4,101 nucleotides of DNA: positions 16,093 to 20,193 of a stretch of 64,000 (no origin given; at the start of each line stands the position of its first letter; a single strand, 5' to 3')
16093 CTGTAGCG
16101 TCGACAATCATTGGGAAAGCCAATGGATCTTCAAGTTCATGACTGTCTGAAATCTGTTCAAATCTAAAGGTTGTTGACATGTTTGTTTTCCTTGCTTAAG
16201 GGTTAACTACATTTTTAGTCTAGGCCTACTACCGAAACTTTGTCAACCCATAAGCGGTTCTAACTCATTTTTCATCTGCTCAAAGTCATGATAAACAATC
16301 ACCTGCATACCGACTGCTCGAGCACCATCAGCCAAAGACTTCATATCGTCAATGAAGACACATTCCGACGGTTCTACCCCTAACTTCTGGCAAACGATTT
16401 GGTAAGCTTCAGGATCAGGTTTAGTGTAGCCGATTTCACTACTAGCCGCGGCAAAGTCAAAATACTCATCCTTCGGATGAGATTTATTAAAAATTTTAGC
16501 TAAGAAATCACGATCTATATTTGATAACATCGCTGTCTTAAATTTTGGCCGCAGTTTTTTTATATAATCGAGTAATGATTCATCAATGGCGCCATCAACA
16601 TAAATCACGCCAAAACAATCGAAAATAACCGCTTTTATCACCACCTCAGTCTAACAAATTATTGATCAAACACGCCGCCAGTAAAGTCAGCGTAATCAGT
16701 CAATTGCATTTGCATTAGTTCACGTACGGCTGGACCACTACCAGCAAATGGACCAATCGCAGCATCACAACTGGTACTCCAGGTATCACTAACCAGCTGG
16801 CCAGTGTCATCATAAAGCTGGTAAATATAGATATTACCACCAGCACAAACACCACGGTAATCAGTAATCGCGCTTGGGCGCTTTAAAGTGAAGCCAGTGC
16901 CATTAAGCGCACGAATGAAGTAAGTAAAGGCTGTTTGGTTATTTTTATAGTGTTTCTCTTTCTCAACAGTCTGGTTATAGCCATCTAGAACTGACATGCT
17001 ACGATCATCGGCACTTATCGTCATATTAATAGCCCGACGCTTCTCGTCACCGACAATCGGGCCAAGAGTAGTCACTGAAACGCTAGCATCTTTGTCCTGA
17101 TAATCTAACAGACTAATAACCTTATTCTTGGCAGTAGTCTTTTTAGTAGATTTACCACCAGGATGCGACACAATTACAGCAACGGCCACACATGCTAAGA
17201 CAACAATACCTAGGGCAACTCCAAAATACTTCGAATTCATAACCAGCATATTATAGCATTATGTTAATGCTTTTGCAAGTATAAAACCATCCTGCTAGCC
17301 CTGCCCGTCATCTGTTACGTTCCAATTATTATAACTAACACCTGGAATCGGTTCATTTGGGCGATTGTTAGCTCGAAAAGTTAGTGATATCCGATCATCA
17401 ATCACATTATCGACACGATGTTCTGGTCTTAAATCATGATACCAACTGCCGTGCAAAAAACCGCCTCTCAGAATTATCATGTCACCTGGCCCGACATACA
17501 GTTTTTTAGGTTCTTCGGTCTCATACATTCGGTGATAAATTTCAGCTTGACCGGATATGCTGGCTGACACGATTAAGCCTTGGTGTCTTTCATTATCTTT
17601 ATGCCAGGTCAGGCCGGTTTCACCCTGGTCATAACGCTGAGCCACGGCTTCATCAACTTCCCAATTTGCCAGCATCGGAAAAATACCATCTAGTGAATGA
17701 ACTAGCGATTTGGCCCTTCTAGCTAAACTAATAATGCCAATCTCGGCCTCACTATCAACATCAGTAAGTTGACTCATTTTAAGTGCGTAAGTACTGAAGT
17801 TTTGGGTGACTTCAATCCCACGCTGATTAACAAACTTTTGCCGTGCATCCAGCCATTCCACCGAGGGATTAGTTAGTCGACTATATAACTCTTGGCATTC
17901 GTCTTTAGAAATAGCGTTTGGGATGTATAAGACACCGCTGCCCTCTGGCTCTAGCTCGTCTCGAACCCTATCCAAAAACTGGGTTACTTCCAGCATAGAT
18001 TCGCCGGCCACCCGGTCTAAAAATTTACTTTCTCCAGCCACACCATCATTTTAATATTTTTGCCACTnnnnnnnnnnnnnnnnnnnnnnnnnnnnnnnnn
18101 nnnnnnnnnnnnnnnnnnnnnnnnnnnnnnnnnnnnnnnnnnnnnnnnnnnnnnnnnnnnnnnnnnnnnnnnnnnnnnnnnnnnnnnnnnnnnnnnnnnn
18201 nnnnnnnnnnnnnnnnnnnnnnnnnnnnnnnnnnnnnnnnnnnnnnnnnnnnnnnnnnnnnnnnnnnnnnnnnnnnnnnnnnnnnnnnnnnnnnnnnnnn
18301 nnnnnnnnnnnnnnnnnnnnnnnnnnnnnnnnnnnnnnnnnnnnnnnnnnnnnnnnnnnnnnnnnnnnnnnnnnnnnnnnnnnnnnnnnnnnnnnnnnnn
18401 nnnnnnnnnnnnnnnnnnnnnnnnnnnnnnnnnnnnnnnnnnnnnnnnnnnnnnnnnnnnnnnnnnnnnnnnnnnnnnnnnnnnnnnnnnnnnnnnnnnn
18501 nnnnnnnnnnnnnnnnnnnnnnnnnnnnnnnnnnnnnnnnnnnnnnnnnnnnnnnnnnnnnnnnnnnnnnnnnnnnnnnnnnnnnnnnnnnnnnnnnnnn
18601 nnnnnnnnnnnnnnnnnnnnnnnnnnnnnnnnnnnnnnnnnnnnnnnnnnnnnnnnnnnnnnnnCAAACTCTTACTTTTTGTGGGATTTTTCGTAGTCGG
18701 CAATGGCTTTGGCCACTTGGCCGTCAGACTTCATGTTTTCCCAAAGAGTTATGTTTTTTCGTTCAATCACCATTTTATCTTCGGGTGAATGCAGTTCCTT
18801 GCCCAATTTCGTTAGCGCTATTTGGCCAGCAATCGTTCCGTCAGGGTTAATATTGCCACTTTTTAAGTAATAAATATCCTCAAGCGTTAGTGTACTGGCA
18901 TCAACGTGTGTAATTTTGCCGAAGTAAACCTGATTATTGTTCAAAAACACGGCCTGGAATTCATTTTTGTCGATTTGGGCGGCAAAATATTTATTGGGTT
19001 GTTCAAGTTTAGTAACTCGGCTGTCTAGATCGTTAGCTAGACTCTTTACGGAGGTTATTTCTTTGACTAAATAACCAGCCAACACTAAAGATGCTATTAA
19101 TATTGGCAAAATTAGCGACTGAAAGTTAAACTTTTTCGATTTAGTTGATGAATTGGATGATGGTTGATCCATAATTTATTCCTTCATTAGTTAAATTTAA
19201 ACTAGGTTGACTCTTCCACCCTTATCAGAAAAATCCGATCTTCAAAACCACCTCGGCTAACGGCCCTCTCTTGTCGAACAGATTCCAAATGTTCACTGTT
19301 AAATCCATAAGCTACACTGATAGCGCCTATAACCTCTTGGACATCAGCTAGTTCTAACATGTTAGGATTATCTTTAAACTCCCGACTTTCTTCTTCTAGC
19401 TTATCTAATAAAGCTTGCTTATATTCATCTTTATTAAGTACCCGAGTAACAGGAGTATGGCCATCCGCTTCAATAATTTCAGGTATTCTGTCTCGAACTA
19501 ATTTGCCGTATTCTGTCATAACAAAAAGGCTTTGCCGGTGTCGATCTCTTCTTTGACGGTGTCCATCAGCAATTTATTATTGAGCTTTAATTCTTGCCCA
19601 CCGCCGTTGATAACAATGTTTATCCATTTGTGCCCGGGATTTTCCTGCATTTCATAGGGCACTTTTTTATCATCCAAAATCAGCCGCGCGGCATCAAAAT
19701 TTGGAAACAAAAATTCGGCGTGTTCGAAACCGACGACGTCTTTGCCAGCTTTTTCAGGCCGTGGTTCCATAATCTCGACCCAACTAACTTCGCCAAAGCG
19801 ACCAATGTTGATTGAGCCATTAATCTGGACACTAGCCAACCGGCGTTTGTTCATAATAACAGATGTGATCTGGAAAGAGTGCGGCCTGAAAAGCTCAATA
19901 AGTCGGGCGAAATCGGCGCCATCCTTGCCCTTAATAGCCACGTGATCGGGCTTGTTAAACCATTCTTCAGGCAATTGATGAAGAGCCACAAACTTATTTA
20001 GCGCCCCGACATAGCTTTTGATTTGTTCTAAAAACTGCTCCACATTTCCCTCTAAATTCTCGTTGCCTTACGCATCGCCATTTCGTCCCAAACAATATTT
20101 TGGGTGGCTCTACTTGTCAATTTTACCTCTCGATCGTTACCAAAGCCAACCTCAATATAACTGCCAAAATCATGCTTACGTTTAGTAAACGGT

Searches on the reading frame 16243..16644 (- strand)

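Call 26: search_protein_families(library=pfam, proteins=[window:16243-16644:-], max_evalue=0.0001)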
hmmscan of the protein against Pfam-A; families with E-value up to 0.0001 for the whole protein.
window:16243-16644:- (133 aa): 3 families
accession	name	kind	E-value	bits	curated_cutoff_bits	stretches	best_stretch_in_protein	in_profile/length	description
PF00702.32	Hydrolase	-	3.5e-17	63.9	26.4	1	25-110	104-189/191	haloacid dehalogenase-like hydrolase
PF13419.12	HAD_2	-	5.3e-11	43.4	23.8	1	26-117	86-177/178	Haloacid dehalogenase-like hydrolase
PF13242.12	Hydrolase_like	-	6.5e-05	23.2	22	0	74-118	3-48/75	HAD-hyrolase-like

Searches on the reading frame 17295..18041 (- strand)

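Call 26: search_protein_families(library=pfam, proteins=[window:17295-18041:-], max_evalue=0.0001)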
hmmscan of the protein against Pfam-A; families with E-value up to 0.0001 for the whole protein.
window:17295-18041:- (248 aa): 1 family
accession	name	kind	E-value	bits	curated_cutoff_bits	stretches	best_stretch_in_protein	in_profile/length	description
PF13532.12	2OG-FeII_Oxy_2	-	1.3e-12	48.7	31.2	1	36-223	1-194/194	2OG-Fe(II) oxygenase superfamily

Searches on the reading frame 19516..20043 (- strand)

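Call 26: search_protein_families(library=pfam, proteins=[window:19516-20043:-], max_evalue=0.0001)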
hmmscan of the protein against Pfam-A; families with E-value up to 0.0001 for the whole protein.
window:19516-20043:- (175 aa): 1 family
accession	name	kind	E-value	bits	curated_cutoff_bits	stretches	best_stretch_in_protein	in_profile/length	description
PF06185.18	YecM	-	3.8e-05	23.9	25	1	2-115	3-112/180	YecM protein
